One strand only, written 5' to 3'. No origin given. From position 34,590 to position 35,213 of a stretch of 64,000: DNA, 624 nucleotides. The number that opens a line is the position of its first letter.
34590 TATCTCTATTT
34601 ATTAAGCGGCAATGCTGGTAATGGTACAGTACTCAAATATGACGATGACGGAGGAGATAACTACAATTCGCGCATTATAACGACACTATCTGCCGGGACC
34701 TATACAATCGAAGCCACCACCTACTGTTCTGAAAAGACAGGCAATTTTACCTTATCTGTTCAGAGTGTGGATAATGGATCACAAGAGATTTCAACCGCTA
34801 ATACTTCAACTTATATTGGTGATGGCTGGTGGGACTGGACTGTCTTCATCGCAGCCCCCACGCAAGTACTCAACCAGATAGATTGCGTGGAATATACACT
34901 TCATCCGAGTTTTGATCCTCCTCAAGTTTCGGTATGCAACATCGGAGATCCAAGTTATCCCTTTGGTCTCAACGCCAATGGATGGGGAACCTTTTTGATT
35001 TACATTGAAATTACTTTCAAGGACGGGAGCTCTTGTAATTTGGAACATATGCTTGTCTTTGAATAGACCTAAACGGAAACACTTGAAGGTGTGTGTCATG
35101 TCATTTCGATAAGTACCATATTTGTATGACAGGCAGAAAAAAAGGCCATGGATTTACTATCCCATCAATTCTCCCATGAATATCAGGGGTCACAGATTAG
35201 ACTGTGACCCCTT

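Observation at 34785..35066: YEATS-like domain with a conserved aromatic cage at the C-terminus of a secreted M4 metalloprotease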

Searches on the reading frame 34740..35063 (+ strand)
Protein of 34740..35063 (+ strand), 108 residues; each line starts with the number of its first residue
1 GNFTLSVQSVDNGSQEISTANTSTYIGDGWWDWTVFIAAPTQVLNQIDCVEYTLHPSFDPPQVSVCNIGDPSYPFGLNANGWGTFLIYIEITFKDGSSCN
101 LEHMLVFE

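Call 3: search_protein_families(library=pfam, proteins=[window:34740-35063:+], max_evalue=10)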
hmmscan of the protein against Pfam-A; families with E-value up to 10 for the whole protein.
window:34740-35063:+ (108 aa): 2 families
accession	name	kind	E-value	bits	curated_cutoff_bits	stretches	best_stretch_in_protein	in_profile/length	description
PF20305.4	pYEATS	-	4.5e-21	74.9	26.9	1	31-105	1-72/73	prokaryotic YEATS domain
PF03366.22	YEATS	-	3.4e-15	56.2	22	1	31-107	4-78/80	YEATS family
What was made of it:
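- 34788..35063 (+): pYEATS domain (aa 931-1022): seven-stranded Ig-like sandwich and the true C-terminus of the protein. Pfam PF20305 and PF03366 (call 3).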

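Call 4: search_protein_families(library=ncbifam, proteins=[window:34740-35063:+], max_evalue=10)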
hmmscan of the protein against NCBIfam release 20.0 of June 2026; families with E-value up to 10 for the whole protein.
window:34740-35063:+ (108 aa): 1 family
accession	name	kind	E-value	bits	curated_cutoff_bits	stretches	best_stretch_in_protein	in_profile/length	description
NF040519.1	Sbal_3080_fam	subfamily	0.071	13.5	80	1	6-38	57-89/136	Sbal_3080 family lipoprotein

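Call 5: search_solved_structures(query=window:34740-35063:+, max_evalue=10, show_alignments=3)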
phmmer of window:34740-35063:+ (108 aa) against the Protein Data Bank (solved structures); distinct sequences matched with E-value up to 10: 45.
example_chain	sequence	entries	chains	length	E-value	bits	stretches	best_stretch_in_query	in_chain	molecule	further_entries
6mim_A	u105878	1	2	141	5e-05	26.4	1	31-96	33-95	Protein AF-9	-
7eie_A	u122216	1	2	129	0.00018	24.6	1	43-100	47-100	YEATS domain-containing protein 2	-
5iql_A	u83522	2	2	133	0.00019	24.5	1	43-100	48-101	YEATS domain-containing protein 2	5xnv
6lsd_A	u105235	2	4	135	0.0002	24.5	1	43-100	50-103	YEATS domain-containing protein 2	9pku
7vkg_A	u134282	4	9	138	0.00089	22.4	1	31-96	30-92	Protein AF-9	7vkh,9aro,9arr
5hjb_A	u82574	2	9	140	0.00093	22.3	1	31-96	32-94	Protein AF-9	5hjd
2ndf_A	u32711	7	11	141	0.00094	22.3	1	31-96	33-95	Protein AF-9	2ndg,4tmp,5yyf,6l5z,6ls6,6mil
7eic_A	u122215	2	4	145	0.001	22.2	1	31-96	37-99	Protein AF-9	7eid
8pj7_A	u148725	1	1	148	0.001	22.2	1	31-96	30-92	Protein AF-9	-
8z73_A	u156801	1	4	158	0.0012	21.9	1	31-96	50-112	Protein AF-9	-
7x8g_A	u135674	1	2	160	0.0013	21.9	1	31-96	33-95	Protein ENL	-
9ehi_A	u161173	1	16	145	0.0013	21.9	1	31-96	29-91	Protein ENL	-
7b10_A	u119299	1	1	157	0.0013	21.9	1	31-96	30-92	Protein ENL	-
9im4_A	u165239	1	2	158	0.0013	21.9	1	31-96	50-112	Protein AF-9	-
7e7c_A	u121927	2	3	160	0.0013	21.8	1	31-96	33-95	Protein ENL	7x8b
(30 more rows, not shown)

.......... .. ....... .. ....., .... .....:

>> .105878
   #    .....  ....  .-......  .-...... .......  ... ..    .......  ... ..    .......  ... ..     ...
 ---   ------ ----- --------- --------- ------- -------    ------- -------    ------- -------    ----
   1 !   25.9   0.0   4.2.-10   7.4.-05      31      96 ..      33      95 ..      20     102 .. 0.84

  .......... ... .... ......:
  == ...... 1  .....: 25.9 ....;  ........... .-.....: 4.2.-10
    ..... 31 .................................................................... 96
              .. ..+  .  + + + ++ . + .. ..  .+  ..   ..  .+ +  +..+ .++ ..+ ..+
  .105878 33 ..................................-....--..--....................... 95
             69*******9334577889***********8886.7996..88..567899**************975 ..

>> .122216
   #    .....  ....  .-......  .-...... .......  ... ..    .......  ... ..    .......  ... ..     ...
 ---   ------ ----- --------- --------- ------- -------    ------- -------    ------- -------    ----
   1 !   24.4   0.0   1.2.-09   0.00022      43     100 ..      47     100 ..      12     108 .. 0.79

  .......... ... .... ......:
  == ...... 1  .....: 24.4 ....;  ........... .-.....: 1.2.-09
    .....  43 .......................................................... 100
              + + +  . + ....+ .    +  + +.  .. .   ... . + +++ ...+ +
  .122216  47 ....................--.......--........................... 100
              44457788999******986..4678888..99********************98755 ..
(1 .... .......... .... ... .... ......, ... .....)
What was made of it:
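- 34980..34994 (+): Cage loop GWGTF (aa 995-999): W996 and F999 align with AF9 Y78 and F81; the motif matches YEATS2 GWGEF. Call 5.
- Closest known: Eukaryotic YEATS domains. Same: Same cage residues in the two cage loops: LH-x-S-F and G-W-G-x-F, the latter matching YEATS2 GWGEF (call 5).
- Checked: The tail alone hits AF9, YEATS2, ENL, Yaf9, GAS41 and Taf14 chains in the PDB by sequence (call 5).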

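Call 10: find_homologous_proteins(query=window:34740-35063:+, max_evalue=0.001)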
Query window:34740-35063:+ (108 aa): 33 proteins with E <= 0.001 among 33 candidates.
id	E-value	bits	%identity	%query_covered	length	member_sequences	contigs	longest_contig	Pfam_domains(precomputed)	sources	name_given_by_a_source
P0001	1.1e-32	130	61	88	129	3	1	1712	PF03366.23,PF20305.5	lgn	-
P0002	9.1e-29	118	32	85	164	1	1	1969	PF03366.23,PF20305.5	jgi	jgi:transcription initiation factor IIF auxiliary subunit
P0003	1.3e-28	117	57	87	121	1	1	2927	PF03366.23,PF20305.5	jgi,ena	-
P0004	6.1e-27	112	52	89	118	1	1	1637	PF03366.23,PF20305.5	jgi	jgi:transcription initiation factor IIF auxiliary subunit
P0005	9.8e-27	111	51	90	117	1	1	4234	PF03366.23,PF20305.5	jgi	jgi:transcription initiation factor IIF auxiliary subunit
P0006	4.3e-26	109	53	86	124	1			PF03366.23,PF20305.5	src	-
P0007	4.5e-25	106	52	86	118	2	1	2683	PF03366.23,PF20305.5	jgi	-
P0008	7.5e-25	105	50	96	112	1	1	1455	PF03366.23,PF20305.5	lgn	-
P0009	1.8e-24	104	49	90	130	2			PF03366.23,PF20305.5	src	-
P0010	4.3e-24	102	52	89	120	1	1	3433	PF03366.23,PF20305.5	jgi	jgi:transcription initiation factor IIF auxiliary subunit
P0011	1.5e-23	101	52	87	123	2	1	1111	PF03366.23,PF20305.5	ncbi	-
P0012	8.6e-23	98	50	85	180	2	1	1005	PF03366.23,PF20305.5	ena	-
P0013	1.0e-22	98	47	95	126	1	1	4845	PF03366.23,PF20305.5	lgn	-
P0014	1.3e-22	98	52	88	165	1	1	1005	PF03366.23,PF20305.5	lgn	-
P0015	1.8e-22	97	49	86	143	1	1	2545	PF03366.23,PF20305.5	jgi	jgi:transcription initiation factor IIF auxiliary subunit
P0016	5.8e-22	96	52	84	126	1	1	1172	PF03366.23,PF20305.5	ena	-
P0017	2.3e-20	90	46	98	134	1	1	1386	PF03366.23,PF20305.5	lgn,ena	-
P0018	2.9e-20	90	49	85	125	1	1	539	PF03366.23,PF20305.5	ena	-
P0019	3.4e-20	90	47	88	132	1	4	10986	PF03366.23,PF20305.5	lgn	-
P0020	4.4e-20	90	48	91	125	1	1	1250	PF03366.23,PF20305.5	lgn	-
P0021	1.6e-19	88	51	84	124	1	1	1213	PF03366.23,PF20305.5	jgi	-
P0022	6.4e-19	86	51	76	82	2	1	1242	PF03366.23,PF20305.5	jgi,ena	-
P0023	8.3e-19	85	46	86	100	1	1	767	PF03366.23,PF20305.5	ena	-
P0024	1.3e-18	85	55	74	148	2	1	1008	PF03366.23,PF20305.5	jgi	jgi:hypothetical protein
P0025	8.4e-18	82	46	84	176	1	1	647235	PF03366.23,PF20305.5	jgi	jgi:hypothetical protein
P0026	1.4e-17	81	50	76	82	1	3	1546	PF03366.23,PF20305.5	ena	-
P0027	2.2e-17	81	48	84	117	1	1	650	PF03366.23,PF20305.5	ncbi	-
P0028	1.1e-16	79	52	81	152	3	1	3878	PF03366.23,PF20305.5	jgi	jgi:hypothetical protein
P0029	1.4e-16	78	43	92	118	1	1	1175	PF03366.23,PF20305.5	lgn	-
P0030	1.1e-15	75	46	84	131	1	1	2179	PF03366.23,PF20305.5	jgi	jgi:hypothetical protein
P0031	3.8e-12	64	51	60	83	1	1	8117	PF03366.23,PF20305.5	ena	-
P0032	1.3e-11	62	55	54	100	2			PF03366.23,PF20305.5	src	-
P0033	4.9e-5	41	45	52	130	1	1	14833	PF03366.23,PF20305.5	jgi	jgi:transcription initiation factor IIF auxiliary subunit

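Call 21: find_encoding_contigs(protein=P0025, flank=8000, max_places=3)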
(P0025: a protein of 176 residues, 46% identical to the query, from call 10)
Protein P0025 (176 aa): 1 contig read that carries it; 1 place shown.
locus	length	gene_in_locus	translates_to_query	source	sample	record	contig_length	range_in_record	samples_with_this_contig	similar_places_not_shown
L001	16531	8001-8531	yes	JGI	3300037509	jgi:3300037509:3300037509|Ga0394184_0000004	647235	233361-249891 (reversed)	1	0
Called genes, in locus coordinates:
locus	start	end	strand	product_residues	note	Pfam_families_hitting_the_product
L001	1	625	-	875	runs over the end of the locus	PF13004:BACON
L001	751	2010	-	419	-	PF13620:CarboxypepD_reg (weak), PF13715:CarbopepD_reg_2 (weak), PF17210:SdrD_B (faint), PF13004:BACON, PF00404:Dockerin_1 (weak)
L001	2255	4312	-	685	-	PF13884:Peptidase_S74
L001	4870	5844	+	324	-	-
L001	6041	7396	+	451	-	PF00206:Lyase_1, PF10415:FumaraseC_C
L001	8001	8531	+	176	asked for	PF03366:YEATS, PF20305:pYEATS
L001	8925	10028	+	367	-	PF00144:Beta-lactamase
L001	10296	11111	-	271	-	-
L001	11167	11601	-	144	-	PF09557:DUF2382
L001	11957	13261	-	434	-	PF00202:Aminotran_3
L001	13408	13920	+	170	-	PF20587:DUF6789, PF07274:DUF1440 (faint)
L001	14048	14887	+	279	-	PF11127:YgaP-like_TM, PF10604:Polyketide_cyc2 (weak), PF03364:Polyketide_cyc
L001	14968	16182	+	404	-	PF08240:ADH_N, PF00107:ADH_zinc_N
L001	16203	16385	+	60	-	-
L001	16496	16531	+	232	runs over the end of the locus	PF00702:Hydrolase, PF12710:HAD, PF13419:HAD_2, PF13242:Hydrolase_like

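Call 22: find_encoding_contigs(protein=P0019, flank=6000, max_places=4)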
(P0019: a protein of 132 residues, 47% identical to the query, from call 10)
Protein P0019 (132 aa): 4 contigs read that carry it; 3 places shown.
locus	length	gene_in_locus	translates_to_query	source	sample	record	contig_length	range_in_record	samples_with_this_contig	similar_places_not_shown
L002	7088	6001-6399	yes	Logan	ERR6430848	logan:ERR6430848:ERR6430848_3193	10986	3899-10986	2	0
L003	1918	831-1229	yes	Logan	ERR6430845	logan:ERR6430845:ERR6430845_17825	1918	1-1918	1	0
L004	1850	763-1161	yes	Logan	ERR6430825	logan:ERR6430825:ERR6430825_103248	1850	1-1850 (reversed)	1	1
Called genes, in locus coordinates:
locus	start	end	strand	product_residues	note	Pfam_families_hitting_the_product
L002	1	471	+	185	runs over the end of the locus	-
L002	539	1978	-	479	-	PF02666:PS_Dcarbxylase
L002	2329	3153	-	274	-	-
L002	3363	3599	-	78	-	-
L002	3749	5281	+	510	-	PF10098:DUF2336 (faint)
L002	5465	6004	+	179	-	-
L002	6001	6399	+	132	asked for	PF03366:YEATS, PF20305:pYEATS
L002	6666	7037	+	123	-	-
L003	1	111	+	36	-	?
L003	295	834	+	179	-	-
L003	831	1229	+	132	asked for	PF03366:YEATS, PF20305:pYEATS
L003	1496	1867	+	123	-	-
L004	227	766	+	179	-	-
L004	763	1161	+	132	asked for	PF03366:YEATS, PF20305:pYEATS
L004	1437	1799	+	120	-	-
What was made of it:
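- Tried and rejected: Contexts of two stand-alone genes (calls 21, 22) were uninformative on their own.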

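Call 25: predict_structure(alignment_id=A1)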
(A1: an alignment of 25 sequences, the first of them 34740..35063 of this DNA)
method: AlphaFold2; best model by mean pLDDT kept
length: 108 residues; sequences in the alignment: 25
mean_pLDDT: 89.9   pTM: 0.77
mean pLDDT of the five models: 89.9, 89.5, 88.1, 88.1, 87.7
residues with pLDDT >= 90: 87; 70-90: 6; 50-70: 13; < 50: 2
segments of 3 or more residues with pLDDT < 50: none
pLDDT, mean of each block of 10 residues (from residue 1): 59 73 95 96 97 94 97 96 94 98 92
secondary structure, 60 per line:
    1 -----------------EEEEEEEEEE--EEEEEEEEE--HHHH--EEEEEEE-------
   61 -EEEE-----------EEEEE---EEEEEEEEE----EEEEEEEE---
elements in order: E18-27 E30-38 H41-44 E47-53 E62-65 E77-81 E85-93 E98-105
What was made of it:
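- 34788..35063 (+): AF2 model pLDDT 89.9 (call 25).
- On YEATS / pYEATS domain (PF03366, PF20305): AF2 model pLDDT 89.9, seven strands (call 25).
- The AF2 model has pLDDT 89.9 (call 25).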

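Call 27: search_protein_representatives(alignment_id=A1)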
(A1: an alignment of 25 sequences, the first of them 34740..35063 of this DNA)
Query: 25 sequences, 126 profile positions. Proteins with E-value up to 0.001 (for the whole library): 3760; up to 1e-10: 1338; up to 1e-30: 150. The best 150 are listed.
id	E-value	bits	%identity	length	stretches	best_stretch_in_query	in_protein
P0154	1.5e-73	260.5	-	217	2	25-125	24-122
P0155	1.9e-73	260.1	-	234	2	24-123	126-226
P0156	9.6e-68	241.7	-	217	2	26-121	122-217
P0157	1.7e-67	240.9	-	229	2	25-124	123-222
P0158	9.8e-66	235.2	-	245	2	25-122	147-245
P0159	3.8e-65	233.3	-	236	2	22-121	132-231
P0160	5.2e-65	232.8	-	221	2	19-122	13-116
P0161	9.2e-65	232.0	-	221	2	24-121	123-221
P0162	3.7e-64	230.1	-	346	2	9-124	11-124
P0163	4.5e-64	229.8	-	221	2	11-123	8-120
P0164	8.2e-64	229.0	-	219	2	11-123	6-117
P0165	1.7e-63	227.9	-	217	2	34-122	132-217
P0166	3.0e-63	227.2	-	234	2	27-123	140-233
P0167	1.1e-62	225.3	-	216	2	31-121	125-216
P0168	4.1e-62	223.5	-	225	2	20-121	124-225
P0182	1.6e-49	182.8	-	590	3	28-121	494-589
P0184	5.9e-47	174.5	-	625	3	38-123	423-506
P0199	1.2e-41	157.3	-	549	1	23-121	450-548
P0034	2.4e-39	149.9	-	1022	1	17-122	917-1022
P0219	1.4e-36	141.0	-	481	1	28-121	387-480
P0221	1.5e-36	140.8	-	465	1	23-121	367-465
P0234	2.2e-35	137.1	-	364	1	28-122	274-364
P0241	8.6e-35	135.2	-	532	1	29-121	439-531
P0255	1.1e-33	131.6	-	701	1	25-122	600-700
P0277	4.6e-32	126.4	-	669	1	30-122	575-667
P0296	8.7e-31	122.3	-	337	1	25-121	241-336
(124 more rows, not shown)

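Call 28: fold_search(model_id=the predicted structure, library=pdb)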
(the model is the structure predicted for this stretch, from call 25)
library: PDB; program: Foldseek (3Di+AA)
matches with E <= 10: 1433; with E <= 0.001: 85
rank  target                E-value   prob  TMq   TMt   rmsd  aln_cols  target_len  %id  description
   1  8dkb_E                2.1e-05  1.00  0.67  0.58   3.0       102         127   26  Crystal Structure of human YEATS4 in complex with Pfizer small molecule compound 3b (released 2023-01-11)
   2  9x8u_C                2.3e-05  1.00  0.67  0.56   2.7       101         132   27  Crystal structure of the human GAS41 YEATS domain in complex with an acetylated YFV capsid peptide (K8ac) (released 2025-11-26)
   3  7jfy_A                2.8e-05  1.00  0.66  0.56   3.3       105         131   26  GAS41 YEATS domain in complex with 5 (released 2021-07-21)
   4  5wyi_B                2.8e-05  1.00  0.66  0.53   5.7       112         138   24  The Yaf9 YEATS domain Recognizing H3K122suc Peptide (released 2018-01-17)
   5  7x8f_C                2.8e-05  1.00  0.63  0.48   3.3        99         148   22  Crystal structure of ENL T4 mutant YEATS domain in complex with histone H3 acetylation at K27 (released 2023-01-18)
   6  5vnb_A                2.8e-05  1.00  0.62  0.53   3.6       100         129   23  YEATS in complex with histone H3 (released 2018-09-05)
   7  7eie_A                3.0e-05  1.00  0.71  0.64   2.5       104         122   27  Crystal structure of YEATS2 YEATS domain (released 2022-04-06)
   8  9o4y_A                3.1e-05  1.00  0.68  0.60   2.8       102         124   26  GAS41 YEATS domain in complex with DLG-1 (released 2026-02-25)
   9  7x8f_A                3.1e-05  1.00  0.65  0.48   3.0        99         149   22  Crystal structure of ENL T4 mutant YEATS domain in complex with histone H3 acetylation at K27 (released 2023-01-18)
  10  5wyi_C                3.1e-05  1.00  0.64  0.53   5.9       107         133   24  The Yaf9 YEATS domain Recognizing H3K122suc Peptide (released 2018-01-17)
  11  5wyi_A                3.3e-05  1.00  0.66  0.52   5.7       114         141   24  The Yaf9 YEATS domain Recognizing H3K122suc Peptide (released 2018-01-17)
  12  9x8s_C                3.3e-05  1.00  0.61  0.55   3.6       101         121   24  Crystal structure of the human GAS41 YEATS domain in complex with an acetylated YFV capsid peptide (K4ac) (released 2025-11-26)
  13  4tmp_A                3.3e-05  1.00  0.61  0.48   7.2       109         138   20  Crystal structure of AF9 YEATS bound to H3K9ac peptide (released 2014-11-05)
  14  5vnb_D                3.5e-05  1.00  0.68  0.61   2.7       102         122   27  YEATS in complex with histone H3 (released 2018-09-05)
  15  7jfy_C                3.5e-05  1.00  0.64  0.56   3.3        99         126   24  GAS41 YEATS domain in complex with 5 (released 2021-07-21)
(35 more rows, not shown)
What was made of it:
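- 34788..35063 (+): The top 50 Foldseek matches are all YEATS (call 28).
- On YEATS / pYEATS domain (PF03366, PF20305): The top 50 Foldseek PDB hits are all YEATS, TM 0.59-0.71 normalised to the query (call 28).
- Closest known: Eukaryotic YEATS domains. Same: Same fold (Foldseek probability 1.00, TM up to 0.71; call 28).
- Its top 50 Foldseek PDB matches are all YEATS, with probability 1.00 and TM up to 0.71 to YEATS2 7eie (call 28).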

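Call 38: find_related_loci(query=A1, collection=genome_contigs, flank=8000)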
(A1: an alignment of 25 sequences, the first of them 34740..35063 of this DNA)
Query A1 (108 aa) in genome_contigs; peptide patterns used: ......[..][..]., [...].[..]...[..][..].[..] (x = any residue, [..] = any of these).
75 stretches matched a pattern; 61 encode a relative of the query (tblastn E <= 1e-3); 61 distinct loci.
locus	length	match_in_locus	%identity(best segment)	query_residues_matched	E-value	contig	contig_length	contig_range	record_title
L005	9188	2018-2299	56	14-107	9e-33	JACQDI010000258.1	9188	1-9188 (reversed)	MAG: Acidobacteria bacterium isolate NC_groundwater_990_Pr1_S-0.65um_64_19 Montesol18_Sp65_coassembly_scaffold_310235, w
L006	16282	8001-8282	52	14-107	5e-30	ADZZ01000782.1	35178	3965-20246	Delta proteobacterium NaphS2 ctg_1101087568006, whole genome shotgun sequence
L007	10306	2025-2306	52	14-107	3e-30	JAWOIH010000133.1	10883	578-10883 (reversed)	MAG: Candidatus Desulfacyla sp. isolate CWP5-2.bin.153 k191_1762049, whole genome shotgun sequence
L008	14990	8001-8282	52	14-107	8e-30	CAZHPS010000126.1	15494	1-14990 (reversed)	MAG TPA_asm: uncultured Desulfobacterales bacterium isolate binchicken_co113_226 genome assembly, contig: NODE_4414_leng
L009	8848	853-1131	49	16-108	2e-29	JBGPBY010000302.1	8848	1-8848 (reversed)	MAG: Terriglobia bacterium isolate OBJ_0618_050_62 k141_2225343_length_8848_cov_12.0000, whole genome shotgun sequence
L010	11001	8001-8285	48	14-108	1e-29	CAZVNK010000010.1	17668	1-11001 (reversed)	MAG TPA_asm: uncultured Ignavibacteriaceae bacterium isolate binchicken_co42_233 genome assembly, contig: NODE_4314_leng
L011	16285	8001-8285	52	14-108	5e-29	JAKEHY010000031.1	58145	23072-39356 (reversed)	MAG: Candidatus Zixiibacteriota bacterium isolate PMV_8.32 PMV_8.32.k101_738585, whole genome shotgun sequence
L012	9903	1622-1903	52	12-108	1e-28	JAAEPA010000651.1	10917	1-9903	MAG: Gammaproteobacteria bacterium isolate Cca_21 CcaG_CONTIG2747863, whole genome shotgun sequence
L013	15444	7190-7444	55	21-107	1e-29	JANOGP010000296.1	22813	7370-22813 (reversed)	MAG: Betaproteobacteria bacterium isolate SOY_64_metabat_149_sub SOY_64_k141_4322547, whole genome shotgun sequence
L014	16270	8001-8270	51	16-107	2e-28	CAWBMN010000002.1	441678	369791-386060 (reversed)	MAG: uncultured beta proteobacterium isolate MFD02242.bin.1.57 genome assembly, contig: contig_1718, whole genome shotgu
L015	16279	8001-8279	49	13-107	3e-28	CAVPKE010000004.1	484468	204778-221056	MAG: uncultured beta proteobacterium isolate MFD10007.bin.2.71 genome assembly, contig: contig_14321, whole genome shotg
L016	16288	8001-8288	44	13-108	6e-28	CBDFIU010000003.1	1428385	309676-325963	MAG: Bryobacterales bacterium isolate 72694c57-33f0-400b-a472-4fa8b87dc235 genome assembly, contig: contig_3, whole geno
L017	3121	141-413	54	17-107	2e-27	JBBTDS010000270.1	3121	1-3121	MAG: Acidobacteriota bacterium isolate H43-bin212_1 H43_bin212_1_000000000270, whole genome shotgun sequence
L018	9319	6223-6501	51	16-107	3e-27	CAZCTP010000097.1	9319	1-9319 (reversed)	MAG TPA_asm: uncultured Thermodesulfobacteriota bacterium isolate binchicken_co172_233 genome assembly, contig: NODE_679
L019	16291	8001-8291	42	9-105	1e-26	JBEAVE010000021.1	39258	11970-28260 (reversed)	MAG: Pseudomonadota bacterium isolate NASQAN2011_250_B_bin.4 scaffold_303764, whole genome shotgun sequence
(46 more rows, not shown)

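Call 47: search_protein_families(library=padloc, proteins=[window:34740-35063:+], max_evalue=0.01)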
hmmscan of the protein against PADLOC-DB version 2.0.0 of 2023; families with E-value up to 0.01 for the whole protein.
window:34740-35063:+ (108 aa): 0 families
